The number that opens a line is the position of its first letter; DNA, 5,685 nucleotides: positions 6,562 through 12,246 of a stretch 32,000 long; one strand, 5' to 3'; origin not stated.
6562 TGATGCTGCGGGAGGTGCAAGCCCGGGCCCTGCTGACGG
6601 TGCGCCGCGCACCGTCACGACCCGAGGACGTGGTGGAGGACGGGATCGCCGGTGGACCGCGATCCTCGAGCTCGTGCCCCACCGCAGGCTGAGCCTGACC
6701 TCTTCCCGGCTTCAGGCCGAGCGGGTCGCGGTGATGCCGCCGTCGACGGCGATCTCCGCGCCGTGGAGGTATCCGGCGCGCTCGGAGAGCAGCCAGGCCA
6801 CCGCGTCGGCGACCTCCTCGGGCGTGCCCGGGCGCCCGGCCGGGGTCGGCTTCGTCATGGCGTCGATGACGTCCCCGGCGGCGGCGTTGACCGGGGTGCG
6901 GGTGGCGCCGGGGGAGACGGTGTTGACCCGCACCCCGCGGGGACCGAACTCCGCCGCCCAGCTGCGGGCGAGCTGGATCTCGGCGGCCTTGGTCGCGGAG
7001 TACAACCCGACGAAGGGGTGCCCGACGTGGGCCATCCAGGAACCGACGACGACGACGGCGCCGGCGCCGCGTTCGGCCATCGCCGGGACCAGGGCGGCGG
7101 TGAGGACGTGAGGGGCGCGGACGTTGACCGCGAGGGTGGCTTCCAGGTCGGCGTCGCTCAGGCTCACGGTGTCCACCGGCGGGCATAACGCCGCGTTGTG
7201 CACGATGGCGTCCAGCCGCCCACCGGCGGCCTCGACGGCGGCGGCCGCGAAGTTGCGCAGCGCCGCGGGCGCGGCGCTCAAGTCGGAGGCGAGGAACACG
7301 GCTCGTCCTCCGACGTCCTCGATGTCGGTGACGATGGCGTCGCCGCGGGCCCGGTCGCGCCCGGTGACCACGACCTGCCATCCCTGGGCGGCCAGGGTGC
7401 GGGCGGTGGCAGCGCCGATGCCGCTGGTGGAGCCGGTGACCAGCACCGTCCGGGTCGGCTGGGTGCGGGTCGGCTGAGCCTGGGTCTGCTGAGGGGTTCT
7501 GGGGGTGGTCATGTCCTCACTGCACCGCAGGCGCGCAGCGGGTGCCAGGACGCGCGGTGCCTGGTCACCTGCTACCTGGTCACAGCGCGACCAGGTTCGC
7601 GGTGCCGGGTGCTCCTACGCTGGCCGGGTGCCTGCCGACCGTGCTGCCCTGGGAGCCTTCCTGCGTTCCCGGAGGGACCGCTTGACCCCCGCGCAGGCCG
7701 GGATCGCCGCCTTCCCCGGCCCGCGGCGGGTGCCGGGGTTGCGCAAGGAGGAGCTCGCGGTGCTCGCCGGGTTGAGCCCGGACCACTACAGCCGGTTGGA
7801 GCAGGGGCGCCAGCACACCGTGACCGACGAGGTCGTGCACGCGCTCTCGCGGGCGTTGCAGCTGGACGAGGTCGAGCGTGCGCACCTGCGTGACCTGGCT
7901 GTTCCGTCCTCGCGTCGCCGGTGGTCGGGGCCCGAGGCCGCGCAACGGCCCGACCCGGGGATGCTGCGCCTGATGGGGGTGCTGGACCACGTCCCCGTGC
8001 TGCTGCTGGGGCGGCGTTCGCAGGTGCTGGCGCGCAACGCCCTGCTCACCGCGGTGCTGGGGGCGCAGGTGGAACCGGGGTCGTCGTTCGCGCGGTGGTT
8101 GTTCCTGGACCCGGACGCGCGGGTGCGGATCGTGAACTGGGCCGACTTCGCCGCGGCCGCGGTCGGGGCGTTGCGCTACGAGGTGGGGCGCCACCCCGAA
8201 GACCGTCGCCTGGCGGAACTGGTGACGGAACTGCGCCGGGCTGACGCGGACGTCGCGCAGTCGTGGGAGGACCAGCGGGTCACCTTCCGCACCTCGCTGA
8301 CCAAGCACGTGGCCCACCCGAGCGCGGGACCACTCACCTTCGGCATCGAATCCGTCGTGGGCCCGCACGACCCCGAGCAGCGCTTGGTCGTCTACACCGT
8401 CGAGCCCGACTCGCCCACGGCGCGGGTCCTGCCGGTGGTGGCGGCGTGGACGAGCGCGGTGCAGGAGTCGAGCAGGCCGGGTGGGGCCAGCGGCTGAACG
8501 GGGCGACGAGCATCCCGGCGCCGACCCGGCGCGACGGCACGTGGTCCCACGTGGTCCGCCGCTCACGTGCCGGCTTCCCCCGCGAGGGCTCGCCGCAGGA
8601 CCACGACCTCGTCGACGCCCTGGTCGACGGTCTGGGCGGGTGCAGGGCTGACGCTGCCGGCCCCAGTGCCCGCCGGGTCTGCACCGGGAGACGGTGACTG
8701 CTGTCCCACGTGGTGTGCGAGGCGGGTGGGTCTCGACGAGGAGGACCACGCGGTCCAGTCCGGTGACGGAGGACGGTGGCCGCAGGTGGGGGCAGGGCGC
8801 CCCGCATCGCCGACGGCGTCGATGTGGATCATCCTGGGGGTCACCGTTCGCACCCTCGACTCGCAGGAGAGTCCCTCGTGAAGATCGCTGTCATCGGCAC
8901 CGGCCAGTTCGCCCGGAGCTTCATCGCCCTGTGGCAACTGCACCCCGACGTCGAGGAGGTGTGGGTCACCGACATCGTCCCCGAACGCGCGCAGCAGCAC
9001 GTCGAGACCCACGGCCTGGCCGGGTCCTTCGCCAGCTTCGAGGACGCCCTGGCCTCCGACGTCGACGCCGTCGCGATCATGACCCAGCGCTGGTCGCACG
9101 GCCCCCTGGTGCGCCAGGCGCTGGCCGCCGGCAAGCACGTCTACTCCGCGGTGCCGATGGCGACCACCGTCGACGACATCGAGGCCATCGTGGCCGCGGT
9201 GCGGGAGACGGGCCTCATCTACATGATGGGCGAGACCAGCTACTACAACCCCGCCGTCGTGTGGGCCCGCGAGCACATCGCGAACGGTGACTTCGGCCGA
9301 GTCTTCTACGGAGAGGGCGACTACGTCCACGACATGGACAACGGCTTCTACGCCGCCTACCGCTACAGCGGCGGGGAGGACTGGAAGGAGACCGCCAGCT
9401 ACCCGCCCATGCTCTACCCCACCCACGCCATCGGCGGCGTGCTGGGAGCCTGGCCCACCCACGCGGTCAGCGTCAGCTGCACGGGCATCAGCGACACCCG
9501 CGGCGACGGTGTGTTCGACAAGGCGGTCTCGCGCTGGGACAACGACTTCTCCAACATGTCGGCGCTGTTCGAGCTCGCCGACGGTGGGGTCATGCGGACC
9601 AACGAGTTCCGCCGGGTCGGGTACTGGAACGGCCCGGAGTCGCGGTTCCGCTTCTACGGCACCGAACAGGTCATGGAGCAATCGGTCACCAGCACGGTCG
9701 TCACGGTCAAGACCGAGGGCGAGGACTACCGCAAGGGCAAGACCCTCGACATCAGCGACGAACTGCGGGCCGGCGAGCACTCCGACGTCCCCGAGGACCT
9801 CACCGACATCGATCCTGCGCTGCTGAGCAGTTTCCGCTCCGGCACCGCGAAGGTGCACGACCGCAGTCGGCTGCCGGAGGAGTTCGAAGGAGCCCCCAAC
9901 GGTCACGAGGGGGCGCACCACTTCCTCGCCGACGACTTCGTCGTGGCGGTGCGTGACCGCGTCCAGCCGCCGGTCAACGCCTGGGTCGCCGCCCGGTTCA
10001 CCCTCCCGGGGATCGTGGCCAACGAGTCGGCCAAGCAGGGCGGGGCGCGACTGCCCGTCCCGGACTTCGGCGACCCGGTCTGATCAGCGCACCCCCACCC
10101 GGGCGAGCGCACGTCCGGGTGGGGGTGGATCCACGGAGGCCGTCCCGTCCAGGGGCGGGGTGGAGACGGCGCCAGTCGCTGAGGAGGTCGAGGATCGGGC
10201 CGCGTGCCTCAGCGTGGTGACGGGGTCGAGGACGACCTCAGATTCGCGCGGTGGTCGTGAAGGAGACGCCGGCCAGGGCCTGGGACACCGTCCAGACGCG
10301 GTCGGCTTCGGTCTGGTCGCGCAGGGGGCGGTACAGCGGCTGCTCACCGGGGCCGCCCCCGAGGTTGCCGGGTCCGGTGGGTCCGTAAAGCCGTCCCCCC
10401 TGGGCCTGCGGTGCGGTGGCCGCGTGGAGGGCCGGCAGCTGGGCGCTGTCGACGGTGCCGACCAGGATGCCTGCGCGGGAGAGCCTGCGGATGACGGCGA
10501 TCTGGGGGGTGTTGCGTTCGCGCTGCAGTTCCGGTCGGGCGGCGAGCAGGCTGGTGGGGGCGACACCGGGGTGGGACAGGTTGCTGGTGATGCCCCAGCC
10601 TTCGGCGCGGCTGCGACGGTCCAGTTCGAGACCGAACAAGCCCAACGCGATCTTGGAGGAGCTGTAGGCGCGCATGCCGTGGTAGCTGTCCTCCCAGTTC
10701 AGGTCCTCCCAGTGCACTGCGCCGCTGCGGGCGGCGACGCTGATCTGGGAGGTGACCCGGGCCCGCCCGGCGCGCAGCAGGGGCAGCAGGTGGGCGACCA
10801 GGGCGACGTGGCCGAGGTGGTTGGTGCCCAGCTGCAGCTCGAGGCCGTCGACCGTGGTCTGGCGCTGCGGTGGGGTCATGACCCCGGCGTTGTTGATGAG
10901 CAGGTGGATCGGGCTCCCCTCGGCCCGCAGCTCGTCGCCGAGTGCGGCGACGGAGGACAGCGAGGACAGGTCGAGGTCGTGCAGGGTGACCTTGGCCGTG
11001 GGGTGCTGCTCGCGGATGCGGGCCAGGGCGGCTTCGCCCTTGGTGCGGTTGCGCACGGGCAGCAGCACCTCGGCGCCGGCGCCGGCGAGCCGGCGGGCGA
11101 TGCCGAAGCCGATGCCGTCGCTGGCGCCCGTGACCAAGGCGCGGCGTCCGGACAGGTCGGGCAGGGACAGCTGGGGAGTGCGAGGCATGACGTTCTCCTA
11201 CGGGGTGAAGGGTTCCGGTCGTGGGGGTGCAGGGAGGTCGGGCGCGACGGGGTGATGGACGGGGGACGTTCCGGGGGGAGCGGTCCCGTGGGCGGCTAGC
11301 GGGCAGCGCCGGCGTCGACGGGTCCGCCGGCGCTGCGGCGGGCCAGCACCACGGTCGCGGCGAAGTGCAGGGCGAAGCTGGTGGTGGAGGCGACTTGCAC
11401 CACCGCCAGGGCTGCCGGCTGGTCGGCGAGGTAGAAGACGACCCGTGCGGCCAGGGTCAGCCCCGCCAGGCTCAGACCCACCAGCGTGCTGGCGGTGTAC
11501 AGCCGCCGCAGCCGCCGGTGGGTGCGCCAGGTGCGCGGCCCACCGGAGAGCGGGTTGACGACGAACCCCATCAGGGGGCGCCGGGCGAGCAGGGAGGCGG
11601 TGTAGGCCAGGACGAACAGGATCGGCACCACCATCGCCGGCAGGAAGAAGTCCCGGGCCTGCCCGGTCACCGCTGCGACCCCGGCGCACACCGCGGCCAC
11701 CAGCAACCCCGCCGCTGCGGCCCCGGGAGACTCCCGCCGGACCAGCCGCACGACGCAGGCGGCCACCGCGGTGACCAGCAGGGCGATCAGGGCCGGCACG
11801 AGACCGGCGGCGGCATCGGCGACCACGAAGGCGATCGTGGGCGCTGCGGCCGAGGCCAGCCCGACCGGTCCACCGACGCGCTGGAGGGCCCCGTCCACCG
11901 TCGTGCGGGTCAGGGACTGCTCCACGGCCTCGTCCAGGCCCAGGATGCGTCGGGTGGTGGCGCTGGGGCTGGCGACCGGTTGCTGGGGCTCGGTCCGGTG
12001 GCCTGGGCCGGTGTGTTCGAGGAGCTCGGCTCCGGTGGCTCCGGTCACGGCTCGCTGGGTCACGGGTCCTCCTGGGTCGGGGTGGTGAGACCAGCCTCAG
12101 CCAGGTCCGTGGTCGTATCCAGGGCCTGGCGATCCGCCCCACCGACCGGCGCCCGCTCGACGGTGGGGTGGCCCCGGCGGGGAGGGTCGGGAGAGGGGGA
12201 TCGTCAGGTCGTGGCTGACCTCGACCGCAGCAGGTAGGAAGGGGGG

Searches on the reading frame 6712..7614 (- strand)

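Call 26: search_protein_families(library=pfam, proteins=[window:6712-7614:-], max_evalue=0.01)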
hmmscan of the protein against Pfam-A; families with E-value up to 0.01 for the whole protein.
window:6712-7614:- (300 aa): 4 families
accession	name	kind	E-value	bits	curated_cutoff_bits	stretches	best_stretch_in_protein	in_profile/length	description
PF13561.12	adh_short_C2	-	3.2e-53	181.2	27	1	63-295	5-236/236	Enoyl-(Acyl carrier protein) reductase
PF00106.31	adh_short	-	3.2e-45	154.4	26.6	1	56-245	2-189/195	short chain dehydrogenase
PF08659.16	KR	-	8.2e-12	45.8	22.6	1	56-221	2-165/180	KR domain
PF01370.27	Epimerase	-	1.2e-06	28.6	20.9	1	57-233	1-170/240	NAD dependent epimerase/dehydratase family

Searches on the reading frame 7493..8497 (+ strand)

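Call 26: search_protein_families(library=pfam, proteins=[window:7493-8497:+], max_evalue=0.01)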
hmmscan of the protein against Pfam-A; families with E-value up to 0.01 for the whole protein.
window:7493-8497:+ (334 aa): 4 families
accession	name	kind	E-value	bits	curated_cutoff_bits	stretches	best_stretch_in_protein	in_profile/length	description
PF17765.7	MLTR_LBD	-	1.5e-40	139.4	26.3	1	154-312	2-163/168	MmyB-like transcription regulator ligand binding domain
PF13560.12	HTH_31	-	1.9e-14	54.1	27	1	52-132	1-64/64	Helix-turn-helix domain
PF01381.28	HTH_3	-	2.1e-06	28.1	23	1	82-126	9-52/55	Helix-turn-helix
PF13443.12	HTH_26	-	0.0072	17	22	0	83-125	11-53/63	Cro/C1-type HTH DNA-binding domain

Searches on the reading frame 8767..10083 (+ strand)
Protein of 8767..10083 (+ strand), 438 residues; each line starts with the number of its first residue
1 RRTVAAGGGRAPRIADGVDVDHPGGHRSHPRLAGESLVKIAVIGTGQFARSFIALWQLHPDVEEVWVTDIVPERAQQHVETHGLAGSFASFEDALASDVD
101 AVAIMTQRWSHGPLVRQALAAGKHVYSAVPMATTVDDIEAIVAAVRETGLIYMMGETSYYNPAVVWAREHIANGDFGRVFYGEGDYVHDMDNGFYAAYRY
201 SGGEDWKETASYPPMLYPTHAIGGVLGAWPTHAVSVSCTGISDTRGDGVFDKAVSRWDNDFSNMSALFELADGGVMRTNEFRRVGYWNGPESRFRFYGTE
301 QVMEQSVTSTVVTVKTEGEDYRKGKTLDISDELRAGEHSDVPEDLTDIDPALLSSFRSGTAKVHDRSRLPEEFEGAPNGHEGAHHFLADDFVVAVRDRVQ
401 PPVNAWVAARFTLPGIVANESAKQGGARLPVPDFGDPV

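Call 26: search_protein_families(library=pfam, proteins=[window:8767-10083:+], max_evalue=0.01)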
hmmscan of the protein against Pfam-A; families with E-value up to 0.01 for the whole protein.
window:8767-10083:+ (438 aa): 1 family
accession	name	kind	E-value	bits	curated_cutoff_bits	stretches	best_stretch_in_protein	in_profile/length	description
PF01408.29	GFO_IDH_MocA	-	9.7e-20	71.9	24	1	38-155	1-119/120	Oxidoreductase family, NAD-binding Rossmann fold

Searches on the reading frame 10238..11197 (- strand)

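Call 26: search_protein_families(library=pfam, proteins=[window:10238-11197:-], max_evalue=0.01)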
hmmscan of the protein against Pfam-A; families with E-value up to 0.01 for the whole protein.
window:10238-11197:- (319 aa): 4 families
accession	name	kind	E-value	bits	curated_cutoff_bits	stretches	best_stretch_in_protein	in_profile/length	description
PF00106.31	adh_short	-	2e-23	83.4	26.6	1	20-220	3-189/195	short chain dehydrogenase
PF13561.12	adh_short_C2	-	1.6e-15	57.8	27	1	24-157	1-135/236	Enoyl-(Acyl carrier protein) reductase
PF08659.16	KR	-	8.8e-08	32.7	22.6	1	21-108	4-93/180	KR domain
PF01370.27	Epimerase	-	0.0016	18.4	20.9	1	20-92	1-65/240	NAD dependent epimerase/dehydratase family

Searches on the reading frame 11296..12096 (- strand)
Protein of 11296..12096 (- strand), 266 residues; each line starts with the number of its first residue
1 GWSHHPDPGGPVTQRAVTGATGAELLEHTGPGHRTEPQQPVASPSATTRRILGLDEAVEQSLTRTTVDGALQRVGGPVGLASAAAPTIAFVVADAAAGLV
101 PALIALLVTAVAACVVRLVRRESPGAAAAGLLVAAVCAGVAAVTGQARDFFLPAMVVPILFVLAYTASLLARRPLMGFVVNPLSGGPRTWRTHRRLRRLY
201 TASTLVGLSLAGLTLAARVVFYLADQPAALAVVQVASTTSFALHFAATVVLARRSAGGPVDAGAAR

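Call 26: search_protein_families(library=pfam, proteins=[window:11296-12096:-], max_evalue=0.01)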
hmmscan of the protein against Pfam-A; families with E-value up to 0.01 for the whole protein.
window:11296-12096:- (266 aa): 1 family
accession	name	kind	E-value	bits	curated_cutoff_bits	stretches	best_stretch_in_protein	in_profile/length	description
PF11361.13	DUF3159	-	4.2e-34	118.4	34.2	1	74-254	1-183/188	Protein of unknown function (DUF3159)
